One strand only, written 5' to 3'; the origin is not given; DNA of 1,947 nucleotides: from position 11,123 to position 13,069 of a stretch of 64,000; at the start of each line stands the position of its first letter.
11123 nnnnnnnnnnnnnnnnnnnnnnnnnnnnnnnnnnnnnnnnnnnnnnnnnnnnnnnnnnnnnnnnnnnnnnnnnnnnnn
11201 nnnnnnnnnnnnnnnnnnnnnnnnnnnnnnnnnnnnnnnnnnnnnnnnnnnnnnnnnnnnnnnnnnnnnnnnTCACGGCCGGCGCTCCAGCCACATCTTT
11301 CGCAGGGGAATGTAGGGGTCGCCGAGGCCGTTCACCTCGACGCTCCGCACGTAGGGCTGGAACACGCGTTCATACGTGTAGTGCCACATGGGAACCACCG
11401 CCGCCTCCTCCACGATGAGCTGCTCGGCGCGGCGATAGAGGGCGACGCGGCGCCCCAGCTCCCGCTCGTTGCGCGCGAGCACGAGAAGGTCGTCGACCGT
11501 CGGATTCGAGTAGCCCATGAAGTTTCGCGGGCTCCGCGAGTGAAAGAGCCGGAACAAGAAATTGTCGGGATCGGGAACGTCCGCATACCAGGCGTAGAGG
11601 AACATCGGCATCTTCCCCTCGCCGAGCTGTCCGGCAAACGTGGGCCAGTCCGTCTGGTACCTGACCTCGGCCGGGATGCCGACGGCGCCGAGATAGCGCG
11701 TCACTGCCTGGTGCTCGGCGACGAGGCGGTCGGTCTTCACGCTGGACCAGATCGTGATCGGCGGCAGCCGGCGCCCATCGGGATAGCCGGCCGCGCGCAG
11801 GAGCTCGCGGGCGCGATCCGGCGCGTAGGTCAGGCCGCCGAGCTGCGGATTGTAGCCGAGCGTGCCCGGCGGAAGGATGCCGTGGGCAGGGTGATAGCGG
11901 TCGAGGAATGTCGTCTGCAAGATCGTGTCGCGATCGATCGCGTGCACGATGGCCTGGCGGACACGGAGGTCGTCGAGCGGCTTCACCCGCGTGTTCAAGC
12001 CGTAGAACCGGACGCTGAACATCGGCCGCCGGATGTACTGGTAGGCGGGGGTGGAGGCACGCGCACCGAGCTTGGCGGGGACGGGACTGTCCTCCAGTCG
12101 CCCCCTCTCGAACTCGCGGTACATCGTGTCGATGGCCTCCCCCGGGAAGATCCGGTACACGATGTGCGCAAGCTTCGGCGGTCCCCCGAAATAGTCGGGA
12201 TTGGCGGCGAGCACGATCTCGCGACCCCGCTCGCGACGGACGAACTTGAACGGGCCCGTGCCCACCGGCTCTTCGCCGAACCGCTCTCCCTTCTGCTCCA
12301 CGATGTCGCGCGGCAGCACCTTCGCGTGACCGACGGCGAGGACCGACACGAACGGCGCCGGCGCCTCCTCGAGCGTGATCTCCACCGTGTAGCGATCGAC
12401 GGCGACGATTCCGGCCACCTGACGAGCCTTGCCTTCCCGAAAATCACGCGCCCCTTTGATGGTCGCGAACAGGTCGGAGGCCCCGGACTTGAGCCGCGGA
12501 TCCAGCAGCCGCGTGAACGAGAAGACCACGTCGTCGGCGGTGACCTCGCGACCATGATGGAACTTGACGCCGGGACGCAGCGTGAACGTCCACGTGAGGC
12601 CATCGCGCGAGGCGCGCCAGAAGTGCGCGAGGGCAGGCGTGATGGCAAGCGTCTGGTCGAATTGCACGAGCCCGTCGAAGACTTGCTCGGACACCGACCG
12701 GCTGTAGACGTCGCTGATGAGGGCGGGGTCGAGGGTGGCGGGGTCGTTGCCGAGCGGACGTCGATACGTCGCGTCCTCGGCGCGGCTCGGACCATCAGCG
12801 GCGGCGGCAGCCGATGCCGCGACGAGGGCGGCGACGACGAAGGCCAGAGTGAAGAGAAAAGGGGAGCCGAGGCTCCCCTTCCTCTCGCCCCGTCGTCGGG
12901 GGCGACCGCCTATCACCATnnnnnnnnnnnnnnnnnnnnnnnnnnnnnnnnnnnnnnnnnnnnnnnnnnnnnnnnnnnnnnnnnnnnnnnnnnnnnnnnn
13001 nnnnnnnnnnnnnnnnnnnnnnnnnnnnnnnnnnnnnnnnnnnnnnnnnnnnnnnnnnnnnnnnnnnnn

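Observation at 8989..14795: Candidate peptide-sensing / autoinducing circuit: sigma-54 activator, sigma-54-like promoter, 45-aa secreted peptide, Opp-family SBP, HK and CheY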

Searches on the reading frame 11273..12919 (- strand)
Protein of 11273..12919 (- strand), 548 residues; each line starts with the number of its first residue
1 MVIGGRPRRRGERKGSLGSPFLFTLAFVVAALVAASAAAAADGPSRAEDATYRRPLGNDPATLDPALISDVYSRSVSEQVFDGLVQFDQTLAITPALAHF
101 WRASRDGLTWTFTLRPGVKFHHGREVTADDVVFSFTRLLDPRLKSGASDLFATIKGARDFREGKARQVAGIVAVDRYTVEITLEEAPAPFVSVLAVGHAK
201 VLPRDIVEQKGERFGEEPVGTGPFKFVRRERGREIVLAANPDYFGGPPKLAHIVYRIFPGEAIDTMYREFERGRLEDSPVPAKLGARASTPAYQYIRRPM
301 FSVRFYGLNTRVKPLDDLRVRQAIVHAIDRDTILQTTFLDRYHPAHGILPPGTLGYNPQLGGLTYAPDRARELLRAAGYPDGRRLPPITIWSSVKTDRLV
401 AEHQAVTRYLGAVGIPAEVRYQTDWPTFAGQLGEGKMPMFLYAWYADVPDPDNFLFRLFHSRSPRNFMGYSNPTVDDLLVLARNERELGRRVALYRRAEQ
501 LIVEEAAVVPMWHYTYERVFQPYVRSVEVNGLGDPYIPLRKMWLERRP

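Call 6: search_protein_families(library=pfam, proteins=[window:11273-12919:-], max_evalue=0.01)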
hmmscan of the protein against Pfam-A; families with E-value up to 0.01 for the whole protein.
window:11273-12919:- (548 aa): 1 family
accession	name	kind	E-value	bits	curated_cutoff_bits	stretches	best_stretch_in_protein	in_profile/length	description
PF00496.27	SBP_bac_5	-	8e-89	298.7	32.4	1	93-462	2-364/368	Bacterial extracellular solute-binding proteins, family 5 Middle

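Call 9: find_homologous_proteins(query=window:11273-12919:-)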
Query window:11273-12919:- (548 aa): 3145 proteins with E <= 0.001 among 8000 candidates; the best 120 are listed.
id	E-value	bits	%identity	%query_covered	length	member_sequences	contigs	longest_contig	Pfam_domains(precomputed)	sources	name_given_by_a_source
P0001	0.0e+0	1137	91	100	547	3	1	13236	PF00496.28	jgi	jgi:oligopeptide transport system substrate-binding protein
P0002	0.0e+0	1012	84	94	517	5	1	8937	PF00496.28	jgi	-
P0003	7.0e-254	862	73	91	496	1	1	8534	PF00496.28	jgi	jgi:peptide/nickel transport system substrate-binding protein/oligopeptide transport system substrat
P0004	9.0e-254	862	69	97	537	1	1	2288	PF00496.28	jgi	-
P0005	6.6e-253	859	71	93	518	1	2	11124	PF00496.28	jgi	jgi:peptide/nickel transport system substrate-binding protein/oligopeptide transport system substrat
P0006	7.0e-246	836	69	91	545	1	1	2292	PF00496.28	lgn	-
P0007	8.2e-246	835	68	94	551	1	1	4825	PF00496.28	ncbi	-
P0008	1.2e-245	835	69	99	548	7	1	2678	PF00496.28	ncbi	-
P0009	2.4e-245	834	68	95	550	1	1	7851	PF00496.28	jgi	-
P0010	8.9e-244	829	68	92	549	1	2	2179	PF00496.28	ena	-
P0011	1.1e-243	828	65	100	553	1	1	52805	PF00496.28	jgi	jgi:peptide/nickel transport system substrate-binding protein/oligopeptide transport system substrat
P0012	3.0e-243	827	66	97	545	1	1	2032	PF00496.28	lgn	-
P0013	3.3e-243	827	66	97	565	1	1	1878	PF00496.28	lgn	-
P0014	1.5e-242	825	65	99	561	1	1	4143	PF00496.28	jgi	jgi:oligopeptide transport system substrate-binding protein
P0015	2.9e-242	824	65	99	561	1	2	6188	PF00496.28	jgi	jgi:oligopeptide transport system substrate-binding protein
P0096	4.0e-236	803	67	93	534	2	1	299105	PF00496.28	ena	-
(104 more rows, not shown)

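Call 11: find_related_loci(query=A1, collection=genome_contigs, flank=6000)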
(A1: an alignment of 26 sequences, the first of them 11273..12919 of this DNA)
Query A1 (548 aa) in genome_contigs; peptide patterns used: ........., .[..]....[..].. (x = any residue, [..] = any of these).
88 stretches matched a pattern; 86 encode a relative of the query (tblastn E <= 1e-3); the best 80 are kept; 80 distinct loci.
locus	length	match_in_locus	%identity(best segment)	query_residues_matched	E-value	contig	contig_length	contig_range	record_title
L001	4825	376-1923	68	33-546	0e+0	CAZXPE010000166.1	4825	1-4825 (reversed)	MAG TPA_asm: uncultured bacterium isolate SRP090828_co1_86 genome assembly, contig: NODE_4772_length_4825_cov_10.354298,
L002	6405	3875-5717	69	50-547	0e+0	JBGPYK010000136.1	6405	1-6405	MAG: Candidatus Methylomirabilia bacterium isolate OBJ1_062018_090_15 k141_2117155_length_6405_cov_24.4389, whole genome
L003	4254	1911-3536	64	12-546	0e+0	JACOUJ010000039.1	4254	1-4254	MAG: Candidatus Rokuibacteriota bacterium isolate NC_groundwater_67_Pr7_S-0.65um_64_12 FFV18_Sp65_scaffold_330920, whole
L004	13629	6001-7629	66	1-543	0e+0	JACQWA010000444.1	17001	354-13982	MAG: Candidatus Rokuibacteriota bacterium isolate NC_groundwater_1477_Ag_S-0.65um_67_43 S_p65_S5_coassembly_k141_5608131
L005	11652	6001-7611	65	10-544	0e+0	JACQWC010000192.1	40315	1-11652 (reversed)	MAG: Candidatus Rokuibacteriota bacterium isolate NC_groundwater_1479_Ag_S-0.65um_71_44 S_p65_S5_coassembly_k141_3916838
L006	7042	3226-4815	64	21-547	0e+0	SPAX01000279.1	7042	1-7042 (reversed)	MAG: Nitrospira sp. isolate RCB Rifle_cladeB_scaffold_279, whole genome shotgun sequence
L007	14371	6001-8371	65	13-547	0e+0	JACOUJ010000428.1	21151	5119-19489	MAG: Candidatus Rokuibacteriota bacterium isolate NC_groundwater_67_Pr7_S-0.65um_64_12 FFV18_Sp65_scaffold_816499, whole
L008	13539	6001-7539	68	29-545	0e+0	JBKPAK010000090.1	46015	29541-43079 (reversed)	MAG: Candidatus Methylomirabilota bacterium isolate GB_HAYS_MAG_00007 GB_HAYS_000000742466, whole genome shotgun sequenc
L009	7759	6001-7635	63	8-547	0e+0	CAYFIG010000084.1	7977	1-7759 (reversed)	MAG TPA_asm: uncultured bacterium isolate ERP013524_co1_26 genome assembly, contig: NODE_2177_length_7977_cov_4.815324,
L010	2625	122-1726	65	14-546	0e+0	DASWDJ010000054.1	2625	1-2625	MAG TPA_asm: Gaiellaceae bacterium isolate SMAG_U2732 k141_1798935, whole genome shotgun sequence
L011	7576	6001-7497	68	50-547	0e+0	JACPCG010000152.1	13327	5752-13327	MAG: Candidatus Rokuibacteriota bacterium isolate NC_groundwater_277_Ag_S-0.2um_71_17 S5_GD2017_2_S2_scaffold_4282, whol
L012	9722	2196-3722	67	40-547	0e+0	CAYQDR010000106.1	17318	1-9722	MAG TPA_asm: uncultured bacterium isolate binchicken_co21_484 genome assembly, contig: NODE_1907_length_17318_cov_14.092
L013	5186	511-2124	65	8-546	0e+0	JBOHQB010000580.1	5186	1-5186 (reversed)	MAG: Candidatus Rokuibacteriota bacterium isolate H1-B1_metabat2.bin.40_sub k127_543933, whole genome shotgun sequence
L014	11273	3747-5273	68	38-545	0e+0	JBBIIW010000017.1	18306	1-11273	MAG: Candidatus Rokuibacteriota bacterium isolate QH1S170213_bin_148 NODE_1280_length_18306_cov_8.08928, whole genome sh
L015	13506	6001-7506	67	47-547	0e+0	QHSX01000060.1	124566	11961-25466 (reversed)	MAG: Candidatus Rokuibacteriota bacterium isolate AR20 14_0929_02_40cm_scaffold_118_curated, whole genome shotgun sequen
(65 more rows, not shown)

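Call 14: search_protein_families(library=ncbifam, proteins=[window:11273-12919:-], max_evalue=0.1)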
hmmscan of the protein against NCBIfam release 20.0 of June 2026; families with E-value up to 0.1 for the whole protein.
window:11273-12919:- (548 aa): 12 families
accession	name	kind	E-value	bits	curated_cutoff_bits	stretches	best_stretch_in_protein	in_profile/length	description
NF043070.1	DppA_dipep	equivalog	3e-55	187.8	1005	1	60-527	39-519/535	dipeptide ABC transporter periplasmic-binding protein DppA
NF011684.0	PRK15104.1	equivalog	1.2e-49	169.5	947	1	26-526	12-523/543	oligopeptide ABC transporter substrate-binding protein OppA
NF045467.1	Opp4A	equivalog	1.2e-47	162.4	650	1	62-530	48-544/556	oligopeptide ABC transporter substrate-binding protein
NF011942.0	PRK15413.1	equivalog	1.2e-46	159.5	594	1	41-511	21-480/512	glutathione ABC transporter substrate-binding protein GsiB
NF011689.0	PRK15109.1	equivalog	7.1e-40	137.2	560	1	49-512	33-508/547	ABC transporter substrate-binding protein SapA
NF007287.0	PRK09755.1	equivalog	7.8e-35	120.7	1098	1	29-528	9-517/535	ABC transporter substrate-binding protein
TIGR02294.1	nickel_nikA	equivalog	3.5e-33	114.9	393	1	75-380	30-328/501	nickel ABC transporter substrate-binding protein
TIGR04028.1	SBP_KPN_01854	hypoth_equivalog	2.5e-28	98.9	468.5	2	312-382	264-334/509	TIGR04028 family ABC transporter substrate-binding protein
NF045468.1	Opp5A_nikA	equivalog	1.1e-26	93.4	600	1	62-380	30-319/488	nickel ABC transporter substrate-binding protein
NF047575.1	opine_bind_CntA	exception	2.1e-24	86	800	1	71-379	54-360/535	staphylopine-dependent metal ABC transporter substrate-binding lipoprotein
NF010149.0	PRK13626.1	equivalog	1.3e-19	70.3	476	1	75-245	145-291/552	HTH-type transcriptional regulator SgrR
NF043077.1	MMSYN1_0169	equivalog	0.03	12.8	650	0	62-120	50-108/896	oligopeptide ABC transporter substrate-binding protein OppA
